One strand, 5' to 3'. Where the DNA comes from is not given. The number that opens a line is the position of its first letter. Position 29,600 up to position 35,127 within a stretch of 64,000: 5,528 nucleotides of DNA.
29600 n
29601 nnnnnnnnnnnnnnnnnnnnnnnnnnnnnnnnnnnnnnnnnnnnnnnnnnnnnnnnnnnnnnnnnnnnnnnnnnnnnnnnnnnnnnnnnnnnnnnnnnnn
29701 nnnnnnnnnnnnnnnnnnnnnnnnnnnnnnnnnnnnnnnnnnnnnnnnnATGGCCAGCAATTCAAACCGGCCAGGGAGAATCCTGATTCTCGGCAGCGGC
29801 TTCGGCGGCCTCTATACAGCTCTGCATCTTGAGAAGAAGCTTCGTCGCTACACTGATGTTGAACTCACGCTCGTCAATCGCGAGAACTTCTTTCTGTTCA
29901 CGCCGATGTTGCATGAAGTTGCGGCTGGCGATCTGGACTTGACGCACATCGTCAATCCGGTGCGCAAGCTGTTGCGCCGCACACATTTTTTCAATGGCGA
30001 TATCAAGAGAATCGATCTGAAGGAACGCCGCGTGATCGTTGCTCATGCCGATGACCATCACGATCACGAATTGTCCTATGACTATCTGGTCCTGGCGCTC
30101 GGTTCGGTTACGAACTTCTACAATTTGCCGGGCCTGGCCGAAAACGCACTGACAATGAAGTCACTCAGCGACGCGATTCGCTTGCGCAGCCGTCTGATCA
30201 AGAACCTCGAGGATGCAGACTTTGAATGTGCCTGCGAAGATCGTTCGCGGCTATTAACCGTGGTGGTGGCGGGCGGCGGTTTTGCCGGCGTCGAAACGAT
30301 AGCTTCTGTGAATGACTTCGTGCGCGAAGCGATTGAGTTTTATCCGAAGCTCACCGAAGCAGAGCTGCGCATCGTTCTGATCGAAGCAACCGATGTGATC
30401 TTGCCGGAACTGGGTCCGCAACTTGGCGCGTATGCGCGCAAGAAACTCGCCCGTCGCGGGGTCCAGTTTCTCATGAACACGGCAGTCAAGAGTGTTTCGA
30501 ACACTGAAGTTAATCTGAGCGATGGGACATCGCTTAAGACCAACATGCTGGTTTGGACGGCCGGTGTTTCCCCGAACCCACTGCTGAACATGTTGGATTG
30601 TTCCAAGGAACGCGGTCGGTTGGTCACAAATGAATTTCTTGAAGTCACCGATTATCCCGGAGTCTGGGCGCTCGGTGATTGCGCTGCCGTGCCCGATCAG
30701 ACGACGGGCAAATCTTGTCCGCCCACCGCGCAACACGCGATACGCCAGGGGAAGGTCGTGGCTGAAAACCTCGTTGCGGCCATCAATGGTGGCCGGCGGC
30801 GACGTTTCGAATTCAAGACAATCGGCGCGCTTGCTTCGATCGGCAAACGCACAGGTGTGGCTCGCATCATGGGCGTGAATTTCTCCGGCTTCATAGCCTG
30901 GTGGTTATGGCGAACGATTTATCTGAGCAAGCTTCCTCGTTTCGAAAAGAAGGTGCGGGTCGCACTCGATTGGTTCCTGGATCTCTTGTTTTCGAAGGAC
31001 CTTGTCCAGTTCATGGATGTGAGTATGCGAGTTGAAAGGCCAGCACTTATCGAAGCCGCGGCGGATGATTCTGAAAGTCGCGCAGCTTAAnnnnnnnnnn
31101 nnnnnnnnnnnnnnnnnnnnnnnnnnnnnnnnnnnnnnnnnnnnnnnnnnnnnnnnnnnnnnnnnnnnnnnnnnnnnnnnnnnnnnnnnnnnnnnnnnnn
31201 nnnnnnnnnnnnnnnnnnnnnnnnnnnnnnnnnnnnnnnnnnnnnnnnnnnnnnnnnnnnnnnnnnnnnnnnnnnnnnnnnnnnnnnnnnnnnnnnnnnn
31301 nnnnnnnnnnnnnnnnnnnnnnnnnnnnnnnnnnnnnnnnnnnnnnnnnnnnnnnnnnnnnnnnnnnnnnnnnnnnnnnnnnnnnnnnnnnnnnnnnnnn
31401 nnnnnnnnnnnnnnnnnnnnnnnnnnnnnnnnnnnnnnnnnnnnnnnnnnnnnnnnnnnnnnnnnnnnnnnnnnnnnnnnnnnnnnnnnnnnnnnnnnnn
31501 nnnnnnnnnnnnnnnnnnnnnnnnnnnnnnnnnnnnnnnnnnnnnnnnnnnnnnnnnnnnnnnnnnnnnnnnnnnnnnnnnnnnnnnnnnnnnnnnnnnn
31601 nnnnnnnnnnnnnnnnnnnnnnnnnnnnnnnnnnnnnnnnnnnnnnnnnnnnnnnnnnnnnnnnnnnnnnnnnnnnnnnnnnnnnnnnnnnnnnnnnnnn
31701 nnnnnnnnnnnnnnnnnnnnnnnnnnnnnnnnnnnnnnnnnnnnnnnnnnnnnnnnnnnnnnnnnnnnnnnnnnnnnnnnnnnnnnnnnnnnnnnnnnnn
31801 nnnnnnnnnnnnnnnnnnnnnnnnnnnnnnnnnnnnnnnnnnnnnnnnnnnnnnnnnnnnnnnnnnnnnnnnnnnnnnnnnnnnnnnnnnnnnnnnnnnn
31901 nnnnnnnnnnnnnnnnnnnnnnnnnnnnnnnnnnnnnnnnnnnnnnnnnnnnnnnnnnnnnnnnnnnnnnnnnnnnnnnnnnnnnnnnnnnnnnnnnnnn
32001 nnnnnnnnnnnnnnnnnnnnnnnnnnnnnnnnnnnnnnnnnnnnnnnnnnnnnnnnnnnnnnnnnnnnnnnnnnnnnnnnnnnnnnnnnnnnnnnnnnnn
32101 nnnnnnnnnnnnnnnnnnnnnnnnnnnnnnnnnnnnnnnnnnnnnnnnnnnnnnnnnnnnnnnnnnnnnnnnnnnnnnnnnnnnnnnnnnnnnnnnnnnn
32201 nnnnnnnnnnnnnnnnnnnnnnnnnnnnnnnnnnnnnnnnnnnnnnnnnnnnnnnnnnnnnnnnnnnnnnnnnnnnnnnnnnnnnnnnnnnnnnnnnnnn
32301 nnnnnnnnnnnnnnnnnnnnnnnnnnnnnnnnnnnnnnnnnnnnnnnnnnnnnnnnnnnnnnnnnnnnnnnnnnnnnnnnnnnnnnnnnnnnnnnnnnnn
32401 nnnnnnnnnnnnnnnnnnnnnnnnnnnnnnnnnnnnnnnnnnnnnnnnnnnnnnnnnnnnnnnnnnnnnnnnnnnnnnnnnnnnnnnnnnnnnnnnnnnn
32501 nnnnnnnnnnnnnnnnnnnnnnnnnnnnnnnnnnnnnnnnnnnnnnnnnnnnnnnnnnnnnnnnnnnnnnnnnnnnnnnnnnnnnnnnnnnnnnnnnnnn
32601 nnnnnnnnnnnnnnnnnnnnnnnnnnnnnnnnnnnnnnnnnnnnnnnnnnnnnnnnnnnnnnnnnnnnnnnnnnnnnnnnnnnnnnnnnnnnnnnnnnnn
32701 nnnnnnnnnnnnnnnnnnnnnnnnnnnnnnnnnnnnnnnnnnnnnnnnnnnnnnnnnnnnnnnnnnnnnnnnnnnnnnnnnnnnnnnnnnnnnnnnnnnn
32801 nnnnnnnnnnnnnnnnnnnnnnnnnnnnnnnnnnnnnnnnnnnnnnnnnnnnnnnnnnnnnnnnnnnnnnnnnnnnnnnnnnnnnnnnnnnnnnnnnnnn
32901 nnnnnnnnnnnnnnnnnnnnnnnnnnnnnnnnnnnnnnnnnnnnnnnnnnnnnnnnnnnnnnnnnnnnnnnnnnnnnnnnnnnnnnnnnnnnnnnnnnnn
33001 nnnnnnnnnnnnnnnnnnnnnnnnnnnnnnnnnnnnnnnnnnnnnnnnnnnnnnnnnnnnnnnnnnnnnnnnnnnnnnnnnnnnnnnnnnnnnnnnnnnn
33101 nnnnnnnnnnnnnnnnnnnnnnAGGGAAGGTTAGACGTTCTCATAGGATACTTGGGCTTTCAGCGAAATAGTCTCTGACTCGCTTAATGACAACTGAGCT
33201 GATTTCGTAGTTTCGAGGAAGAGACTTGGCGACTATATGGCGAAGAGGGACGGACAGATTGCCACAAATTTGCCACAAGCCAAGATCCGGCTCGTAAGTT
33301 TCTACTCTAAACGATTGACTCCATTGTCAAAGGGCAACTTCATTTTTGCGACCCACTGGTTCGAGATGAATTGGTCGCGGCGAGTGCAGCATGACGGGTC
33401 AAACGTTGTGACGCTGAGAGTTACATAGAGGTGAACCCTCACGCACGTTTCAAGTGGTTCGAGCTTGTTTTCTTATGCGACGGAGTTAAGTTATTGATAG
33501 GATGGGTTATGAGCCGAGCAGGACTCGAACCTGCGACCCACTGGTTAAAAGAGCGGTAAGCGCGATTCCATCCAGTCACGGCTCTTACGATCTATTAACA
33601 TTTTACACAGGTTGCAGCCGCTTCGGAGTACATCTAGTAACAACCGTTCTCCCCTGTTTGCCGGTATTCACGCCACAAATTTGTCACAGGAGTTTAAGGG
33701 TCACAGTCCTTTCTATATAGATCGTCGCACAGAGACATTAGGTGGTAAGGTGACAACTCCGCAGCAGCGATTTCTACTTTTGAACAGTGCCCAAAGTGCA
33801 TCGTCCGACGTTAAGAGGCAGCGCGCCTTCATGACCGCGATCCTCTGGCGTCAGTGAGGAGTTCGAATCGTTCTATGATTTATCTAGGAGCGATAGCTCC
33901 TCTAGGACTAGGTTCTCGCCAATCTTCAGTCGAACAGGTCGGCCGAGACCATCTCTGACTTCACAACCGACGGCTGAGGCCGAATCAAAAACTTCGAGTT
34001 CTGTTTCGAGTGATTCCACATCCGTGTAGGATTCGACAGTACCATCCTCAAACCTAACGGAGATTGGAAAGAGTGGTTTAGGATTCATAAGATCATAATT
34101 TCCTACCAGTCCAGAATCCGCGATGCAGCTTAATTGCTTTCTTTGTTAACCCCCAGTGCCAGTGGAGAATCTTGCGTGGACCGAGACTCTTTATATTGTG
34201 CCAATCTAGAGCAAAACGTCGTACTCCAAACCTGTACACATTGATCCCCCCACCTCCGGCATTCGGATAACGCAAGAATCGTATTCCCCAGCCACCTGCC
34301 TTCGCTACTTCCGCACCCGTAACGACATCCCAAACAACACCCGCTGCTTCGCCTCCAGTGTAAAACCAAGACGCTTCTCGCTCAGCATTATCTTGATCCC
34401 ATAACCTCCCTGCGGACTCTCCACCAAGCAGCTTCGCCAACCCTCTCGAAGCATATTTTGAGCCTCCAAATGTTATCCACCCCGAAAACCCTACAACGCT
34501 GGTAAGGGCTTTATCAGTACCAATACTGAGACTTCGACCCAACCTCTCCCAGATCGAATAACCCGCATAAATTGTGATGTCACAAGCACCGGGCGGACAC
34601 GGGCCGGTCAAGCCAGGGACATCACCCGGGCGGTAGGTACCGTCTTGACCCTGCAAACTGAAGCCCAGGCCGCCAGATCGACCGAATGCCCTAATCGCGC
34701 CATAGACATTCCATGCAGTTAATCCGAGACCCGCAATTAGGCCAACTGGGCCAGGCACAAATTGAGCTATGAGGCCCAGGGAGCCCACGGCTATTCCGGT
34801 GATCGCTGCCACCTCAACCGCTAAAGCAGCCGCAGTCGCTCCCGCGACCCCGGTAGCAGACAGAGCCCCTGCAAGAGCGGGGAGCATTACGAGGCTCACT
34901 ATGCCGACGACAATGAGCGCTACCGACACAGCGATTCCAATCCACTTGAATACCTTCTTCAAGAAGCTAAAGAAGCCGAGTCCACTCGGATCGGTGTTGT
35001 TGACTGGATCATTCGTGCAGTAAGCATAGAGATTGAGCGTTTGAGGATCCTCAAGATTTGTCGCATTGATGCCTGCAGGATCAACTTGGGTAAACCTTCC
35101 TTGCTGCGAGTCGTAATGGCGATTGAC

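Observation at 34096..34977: Unrecognised 294-aa C-terminal toxin region after the DPSGL cleavage motif: glycine-zipper membrane segment plus a novel soluble domain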

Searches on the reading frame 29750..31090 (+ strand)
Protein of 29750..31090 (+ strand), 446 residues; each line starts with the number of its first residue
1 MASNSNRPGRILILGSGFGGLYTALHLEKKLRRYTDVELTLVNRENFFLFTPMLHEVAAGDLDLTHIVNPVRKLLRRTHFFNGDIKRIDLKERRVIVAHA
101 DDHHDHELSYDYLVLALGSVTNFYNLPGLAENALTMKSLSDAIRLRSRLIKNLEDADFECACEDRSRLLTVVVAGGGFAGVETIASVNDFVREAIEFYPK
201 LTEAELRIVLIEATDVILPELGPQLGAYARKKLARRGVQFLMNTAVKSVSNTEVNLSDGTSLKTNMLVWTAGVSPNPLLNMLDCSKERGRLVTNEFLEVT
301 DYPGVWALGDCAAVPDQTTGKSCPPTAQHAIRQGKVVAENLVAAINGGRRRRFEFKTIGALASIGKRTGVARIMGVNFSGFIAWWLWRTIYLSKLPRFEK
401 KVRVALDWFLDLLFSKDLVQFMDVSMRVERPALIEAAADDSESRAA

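Call 11: search_protein_families(library=pfam, proteins=[window:29750-31090:+], max_evalue=0.01)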
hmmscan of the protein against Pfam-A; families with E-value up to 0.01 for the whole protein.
window:29750-31090:+ (446 aa): 5 families
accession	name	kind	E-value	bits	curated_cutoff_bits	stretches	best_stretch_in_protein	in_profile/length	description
PF07992.20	Pyr_redox_2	-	2e-49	169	26.1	1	10-334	2-291/291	Pyridine nucleotide-disulphide oxidoreductase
PF22366.1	NDH2_C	-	2.4e-11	44.1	27.7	1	359-417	3-62/62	NDH2 C-terminal domain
PF00070.33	Pyr_redox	-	8.8e-09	36.2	22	1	171-254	2-71/82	Pyridine nucleotide-disulphide oxidoreductase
PF01266.30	DAO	-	9.3e-05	22.5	27.9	0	229-283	155-214/353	FAD dependent oxidoreductase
PF13454.12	NAD_binding_9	-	0.0017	18.8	21.8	0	13-47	2-35/155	FAD-NAD(P)-binding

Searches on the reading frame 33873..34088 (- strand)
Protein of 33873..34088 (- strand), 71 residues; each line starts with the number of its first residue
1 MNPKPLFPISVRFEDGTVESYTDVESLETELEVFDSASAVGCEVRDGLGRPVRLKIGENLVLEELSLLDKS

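Call 5: search_protein_families(library=pfam, proteins=[window:33873-34088:-], max_evalue=1)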
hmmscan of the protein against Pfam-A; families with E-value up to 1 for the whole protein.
window:33873-34088:- (71 aa): 0 families

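Call 6: search_protein_families(library=ncbifam, proteins=[window:33873-34088:-], max_evalue=1)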
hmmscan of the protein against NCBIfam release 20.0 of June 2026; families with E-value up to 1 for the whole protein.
window:33873-34088:- (71 aa): 0 families

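Call 44: search_protein_families(library=pfam, alignment_id=A6, max_evalue=1)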
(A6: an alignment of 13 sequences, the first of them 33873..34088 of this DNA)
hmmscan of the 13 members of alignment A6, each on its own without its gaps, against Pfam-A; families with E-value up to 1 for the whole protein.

A. member 1, window:33873-34088:- (71 aa): 0 families

B. families by the number of members that match (of 13 scanned): 5 families
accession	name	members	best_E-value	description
PF15902.12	Sortilin-Vps10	2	0.0022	Sortilin, neurotensin receptor 3,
PF24453.1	DUF7569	1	0.013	Family of unknown function (DUF7569)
PF24388.1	Permuted_GreAB-C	1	0.075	Permuted GreAB-C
PF01052.25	FliMN_C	1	0.16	Type III flagellar switch regulator (C-ring) FliN C-term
PF04525.18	LOR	1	0.18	LURP-one-related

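Call 48: search_protein_families(library=padloc, proteins=[window:33873-34088:-], max_evalue=1)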
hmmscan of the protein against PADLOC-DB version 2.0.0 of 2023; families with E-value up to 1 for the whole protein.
window:33873-34088:- (71 aa): 0 families

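Call 49: search_protein_families(library=phrogs, proteins=[window:33873-34088:-], max_evalue=1)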
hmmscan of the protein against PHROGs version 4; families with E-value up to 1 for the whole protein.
window:33873-34088:- (71 aa): 0 families

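Call 60: search_solved_structures(query=A6, max_evalue=10)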
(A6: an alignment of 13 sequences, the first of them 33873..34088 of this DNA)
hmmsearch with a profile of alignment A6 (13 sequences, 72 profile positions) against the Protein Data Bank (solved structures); distinct sequences matched with E-value up to 10: 11.
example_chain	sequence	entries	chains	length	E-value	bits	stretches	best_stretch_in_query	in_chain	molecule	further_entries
8spm_A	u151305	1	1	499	0.17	15.2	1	15-64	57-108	Nickel ABC transporter, nickel/metallophore periplasmic binding protein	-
3mzb_A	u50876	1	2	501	0.18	15.2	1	15-64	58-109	Nickel-binding periplasmic protein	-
3qim_A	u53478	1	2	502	0.18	15.2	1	15-64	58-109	Nickel-binding periplasmic protein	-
1zlq_A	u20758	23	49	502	0.18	15.2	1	15-64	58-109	Nickel-binding periplasmic protein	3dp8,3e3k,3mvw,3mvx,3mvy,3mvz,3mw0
9t0v_A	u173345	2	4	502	0.18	15.2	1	15-64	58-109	Nickel-binding periplasmic protein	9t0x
1uiu_A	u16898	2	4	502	0.18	15.2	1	15-64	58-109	Nickel-binding periplasmic protein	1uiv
6deg_A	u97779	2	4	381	1.2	12.5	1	22-63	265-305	Beta sliding clamp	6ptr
5t87_A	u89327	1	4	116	1.6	12.1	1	11-54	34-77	CdiI immunity protein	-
6hiv_Cv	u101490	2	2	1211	1.6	12.1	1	29-55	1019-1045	mS47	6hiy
6hiw_Cv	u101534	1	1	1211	1.6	12.1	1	29-55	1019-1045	mS47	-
7pub_Cv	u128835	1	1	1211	1.6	12.1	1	29-55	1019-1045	ECH_2 domain-containing protein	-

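Call 79: list_cluster_members(proteins=[P0004, window:33873-34088:-, window:43893-45218:-, window:34093-40089:-])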
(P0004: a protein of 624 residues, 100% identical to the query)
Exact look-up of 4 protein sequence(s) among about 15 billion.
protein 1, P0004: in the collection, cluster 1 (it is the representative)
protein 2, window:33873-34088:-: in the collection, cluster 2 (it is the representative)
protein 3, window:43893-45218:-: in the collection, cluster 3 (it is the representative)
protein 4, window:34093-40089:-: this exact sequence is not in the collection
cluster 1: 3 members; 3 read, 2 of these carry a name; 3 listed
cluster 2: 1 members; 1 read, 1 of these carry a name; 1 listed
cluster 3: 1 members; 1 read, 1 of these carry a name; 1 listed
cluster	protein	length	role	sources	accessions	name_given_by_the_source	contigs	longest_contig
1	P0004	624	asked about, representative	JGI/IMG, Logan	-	RHS repeat-associated protein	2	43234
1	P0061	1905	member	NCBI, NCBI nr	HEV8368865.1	MAG TPA: DUF4214 domain-containing protein [Pyrinomonadaceae bacterium] | DUF4214 domain-containing protein [Pyrinomonadaceae bacterium]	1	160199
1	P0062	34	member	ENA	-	-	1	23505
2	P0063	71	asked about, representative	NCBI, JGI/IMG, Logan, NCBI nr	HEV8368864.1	MAG TPA: hypothetical protein VGQ39_13000 [Pyrinomonadaceae bacterium] | hypothetical protein | hypothetical protein [Pyrinomonadaceae bacterium]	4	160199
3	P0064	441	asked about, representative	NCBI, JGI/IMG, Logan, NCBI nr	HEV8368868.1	MAG TPA: adenylosuccinate synthase [Pyrinomonadaceae bacterium] | adenylosuccinate synthase | adenylosuccinate synthase [Pyrinomonadaceae bacterium]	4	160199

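Call 80: find_homologous_proteins(query=A6, max_evalue=0.001)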
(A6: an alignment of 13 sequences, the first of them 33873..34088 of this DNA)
Query A6 (13 sequences) (71 aa, profile of the alignment): 87 proteins with E <= 0.001 among 426 candidates.
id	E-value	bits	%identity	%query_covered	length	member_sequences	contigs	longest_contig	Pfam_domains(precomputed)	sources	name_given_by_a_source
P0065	8.6e-27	111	40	99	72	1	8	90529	-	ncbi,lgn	-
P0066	1.0e-26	111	44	99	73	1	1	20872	-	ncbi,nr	ncbi:MAG: hypothetical protein L3J89_13635 [Gammaproteobacteria bacterium]|nr:hypothetical protein [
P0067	3.3e-26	109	-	-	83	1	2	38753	-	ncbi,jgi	jgi:hypothetical protein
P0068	4.0e-26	109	44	75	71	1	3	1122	-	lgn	-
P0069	4.3e-26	109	41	87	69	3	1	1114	-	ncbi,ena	-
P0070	7.5e-26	108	41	79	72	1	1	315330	-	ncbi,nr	ncbi:MAG: hypothetical protein HY080_01230 [Gammaproteobacteria bacterium]|nr:hypothetical protein [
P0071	7.5e-26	108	38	87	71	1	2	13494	-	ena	-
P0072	9.8e-26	107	36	87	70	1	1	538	-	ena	-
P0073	1.1e-25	107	39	79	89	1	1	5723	-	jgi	-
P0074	1.3e-25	107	43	75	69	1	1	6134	-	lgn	-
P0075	1.3e-25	107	42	82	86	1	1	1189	-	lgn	-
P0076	1.4e-25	107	41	75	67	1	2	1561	-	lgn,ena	-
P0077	2.3e-25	106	41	75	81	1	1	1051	-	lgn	-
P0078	3.5e-25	106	43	89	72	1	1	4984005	-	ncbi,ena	-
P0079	3.8e-25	106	42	69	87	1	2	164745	-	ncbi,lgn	-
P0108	9.5e-22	95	38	93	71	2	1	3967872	-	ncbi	ncbi:hypothetical protein [Vreelandella sp. EE27]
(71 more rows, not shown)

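Call 81: find_encoding_contigs(protein=P0108, flank=8000, max_places=1)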
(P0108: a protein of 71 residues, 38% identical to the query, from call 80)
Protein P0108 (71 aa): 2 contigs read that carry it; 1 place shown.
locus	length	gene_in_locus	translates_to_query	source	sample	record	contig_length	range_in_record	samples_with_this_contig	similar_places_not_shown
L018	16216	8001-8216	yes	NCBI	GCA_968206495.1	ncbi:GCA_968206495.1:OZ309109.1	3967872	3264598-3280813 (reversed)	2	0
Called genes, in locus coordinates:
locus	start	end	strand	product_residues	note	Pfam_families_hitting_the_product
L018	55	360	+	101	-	PF15523:Ntox16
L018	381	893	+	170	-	-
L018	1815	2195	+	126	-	-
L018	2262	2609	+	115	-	-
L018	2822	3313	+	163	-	-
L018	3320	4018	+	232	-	-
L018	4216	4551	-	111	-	-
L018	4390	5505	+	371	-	PF05593:RHS_repeat (faint), PF25023:TEN_YD-shell, PF03527:RHS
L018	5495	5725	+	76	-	-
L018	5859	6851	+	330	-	PF20041:DUF6443 (faint), PF05593:RHS_repeat, PF25023:TEN_YD-shell (faint)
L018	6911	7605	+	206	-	PF03527:RHS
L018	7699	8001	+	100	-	-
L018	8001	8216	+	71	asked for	-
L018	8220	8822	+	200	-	PF05593:RHS_repeat (faint)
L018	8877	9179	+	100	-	-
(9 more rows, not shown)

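Call 82: find_encoding_contigs(protein=P0078, flank=8000, max_places=1)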
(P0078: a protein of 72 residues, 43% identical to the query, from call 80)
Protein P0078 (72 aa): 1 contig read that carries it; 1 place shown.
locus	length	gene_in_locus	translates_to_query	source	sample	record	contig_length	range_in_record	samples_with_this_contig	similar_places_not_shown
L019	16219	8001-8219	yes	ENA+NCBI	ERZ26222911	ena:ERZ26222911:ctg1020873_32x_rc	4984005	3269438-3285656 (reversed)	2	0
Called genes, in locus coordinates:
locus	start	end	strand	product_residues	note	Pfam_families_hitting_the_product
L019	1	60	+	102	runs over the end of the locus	-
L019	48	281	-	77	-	-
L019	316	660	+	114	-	PF07377:DUF1493 (weak)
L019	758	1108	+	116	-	-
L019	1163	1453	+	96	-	PF01527:HTH_Tnp_1, PF13384:HTH_23 (weak)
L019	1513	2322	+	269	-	PF13276:HTH_21, PF00665:rve, PF13683:rve_3, PF13333:rve_2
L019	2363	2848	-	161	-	-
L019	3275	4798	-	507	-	PF13007:LZ_Tnp_IS66, PF13005:zf-IS66, PF03050:DDE_Tnp_IS66, PF13817:DDE_Tnp_IS66_C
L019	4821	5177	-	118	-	PF05717:TnpB_IS66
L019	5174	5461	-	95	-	-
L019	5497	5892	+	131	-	-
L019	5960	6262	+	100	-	PF01527:HTH_Tnp_1, PF13518:HTH_28 (weak), PF13384:HTH_23 (weak)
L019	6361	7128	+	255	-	PF13276:HTH_21, PF00665:rve, PF13610:DDE_Tnp_IS240 (weak), PF13683:rve_3, PF13333:rve_2 (weak)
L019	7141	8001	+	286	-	-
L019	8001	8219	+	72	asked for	-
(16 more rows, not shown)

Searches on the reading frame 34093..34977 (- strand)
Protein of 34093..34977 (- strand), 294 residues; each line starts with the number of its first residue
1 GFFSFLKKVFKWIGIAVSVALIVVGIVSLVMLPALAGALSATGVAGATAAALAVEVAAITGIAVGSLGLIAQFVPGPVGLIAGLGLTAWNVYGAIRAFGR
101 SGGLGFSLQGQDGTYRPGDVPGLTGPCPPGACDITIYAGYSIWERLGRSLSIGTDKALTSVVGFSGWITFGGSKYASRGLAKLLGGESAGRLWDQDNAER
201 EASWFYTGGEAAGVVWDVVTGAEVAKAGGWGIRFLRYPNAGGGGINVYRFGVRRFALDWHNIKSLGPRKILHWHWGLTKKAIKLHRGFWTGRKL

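Call 5: search_protein_families(library=pfam, proteins=[window:34093-34977:-], max_evalue=1)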
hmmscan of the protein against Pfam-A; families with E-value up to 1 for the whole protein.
window:34093-34977:- (294 aa): 0 families

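Call 6: search_protein_families(library=ncbifam, proteins=[window:34093-34977:-], max_evalue=1)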
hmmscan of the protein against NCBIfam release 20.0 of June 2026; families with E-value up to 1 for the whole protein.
window:34093-34977:- (294 aa): 1 family
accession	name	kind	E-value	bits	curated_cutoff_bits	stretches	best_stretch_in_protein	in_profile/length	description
TIGR01497.1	kdpB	equivalog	0.51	8.3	527.9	1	8-74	239-303/675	potassium-transporting ATPase subunit KdpB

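Call 7: find_homologous_proteins(query=window:34093-34977:-)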
Query window:34093-34977:- (294 aa): 3 proteins with E <= 0.001 among 8000 candidates.
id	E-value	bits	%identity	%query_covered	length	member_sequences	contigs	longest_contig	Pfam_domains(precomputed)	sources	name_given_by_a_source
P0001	2.0e-61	226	47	100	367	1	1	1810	-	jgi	-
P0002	2.2e-40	157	41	99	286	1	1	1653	-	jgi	jgi:hypothetical protein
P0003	3.1e-17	81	42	42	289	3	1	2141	-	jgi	-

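Call 8: search_solved_structures(query=window:34093-34977:-, max_evalue=10)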
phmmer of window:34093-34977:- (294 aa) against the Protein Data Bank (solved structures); distinct sequences matched with E-value up to 10: 10.
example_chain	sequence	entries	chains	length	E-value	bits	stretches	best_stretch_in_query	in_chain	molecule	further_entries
1n6h_A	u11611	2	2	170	1.9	11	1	192-235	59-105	Ras-related protein Rab-5A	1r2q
4q9u_B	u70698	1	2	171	1.9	11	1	192-235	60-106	Ras-related protein Rab-5A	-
1tu3_A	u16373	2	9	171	1.9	11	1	192-235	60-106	Ras-related protein Rab-5A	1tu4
7bl1_DDD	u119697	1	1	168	2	10.9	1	191-235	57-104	Ras-related protein Rab-5A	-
1n6r_A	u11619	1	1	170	2.1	10.8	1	192-235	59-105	Ras-related protein Rab-5A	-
1n6o_A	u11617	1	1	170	2.1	10.8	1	192-235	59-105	Ras-related protein Rab-5A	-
1n6i_A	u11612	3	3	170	2.1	10.8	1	192-235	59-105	Ras-related protein Rab-5A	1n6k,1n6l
1n6p_A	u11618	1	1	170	2.1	10.8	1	192-235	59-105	Ras-related protein Rab-5A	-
1n6n_A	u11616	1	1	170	2.1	10.8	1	192-235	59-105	Ras-related protein Rab-5A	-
3mjh_A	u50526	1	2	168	2.1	10.8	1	191-235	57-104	Ras-related protein Rab-5A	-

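Call 12: find_encoding_contigs(protein=P0001, flank=5000)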
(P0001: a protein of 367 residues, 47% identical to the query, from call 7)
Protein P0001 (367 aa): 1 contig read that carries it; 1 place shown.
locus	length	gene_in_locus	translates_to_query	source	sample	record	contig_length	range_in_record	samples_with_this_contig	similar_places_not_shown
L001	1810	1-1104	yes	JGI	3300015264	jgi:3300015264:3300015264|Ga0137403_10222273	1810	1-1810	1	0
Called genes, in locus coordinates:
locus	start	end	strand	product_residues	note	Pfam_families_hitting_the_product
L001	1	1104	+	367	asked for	?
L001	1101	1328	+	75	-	-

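Call 13: find_encoding_contigs(protein=P0002, flank=5000)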
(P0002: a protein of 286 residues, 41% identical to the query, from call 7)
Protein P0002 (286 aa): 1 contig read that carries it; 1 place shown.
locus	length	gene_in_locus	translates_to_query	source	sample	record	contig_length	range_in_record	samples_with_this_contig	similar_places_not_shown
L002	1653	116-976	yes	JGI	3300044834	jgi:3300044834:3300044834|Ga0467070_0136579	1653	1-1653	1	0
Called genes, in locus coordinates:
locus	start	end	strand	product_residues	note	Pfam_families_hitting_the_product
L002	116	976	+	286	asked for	-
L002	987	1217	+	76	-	-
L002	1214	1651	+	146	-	?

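Call 14: find_encoding_contigs(protein=P0003, flank=5000)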
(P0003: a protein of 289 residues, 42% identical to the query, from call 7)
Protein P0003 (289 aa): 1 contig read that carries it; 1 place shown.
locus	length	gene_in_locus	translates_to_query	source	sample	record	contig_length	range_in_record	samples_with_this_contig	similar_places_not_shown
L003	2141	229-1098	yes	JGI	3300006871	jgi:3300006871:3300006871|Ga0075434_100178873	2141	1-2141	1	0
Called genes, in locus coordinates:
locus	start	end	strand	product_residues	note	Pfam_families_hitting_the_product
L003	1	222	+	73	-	?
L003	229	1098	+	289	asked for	-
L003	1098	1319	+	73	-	-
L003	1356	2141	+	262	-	?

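Call 48: search_protein_families(library=padloc, proteins=[window:34093-34977:-], max_evalue=1)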
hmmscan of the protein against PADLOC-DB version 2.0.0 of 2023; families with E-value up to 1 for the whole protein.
window:34093-34977:- (294 aa): 1 family
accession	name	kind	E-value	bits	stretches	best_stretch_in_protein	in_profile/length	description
PDLC00711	Effector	-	0.65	8.2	0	6-65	15-73/164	2TM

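Call 49: search_protein_families(library=phrogs, proteins=[window:34093-34977:-], max_evalue=1)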
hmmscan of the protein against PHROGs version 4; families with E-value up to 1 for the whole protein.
window:34093-34977:- (294 aa): 1 family
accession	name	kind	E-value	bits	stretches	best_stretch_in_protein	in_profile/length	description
phrog_58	-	tail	0.21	10.8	1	4-99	576-656/1544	tail length tape measure protein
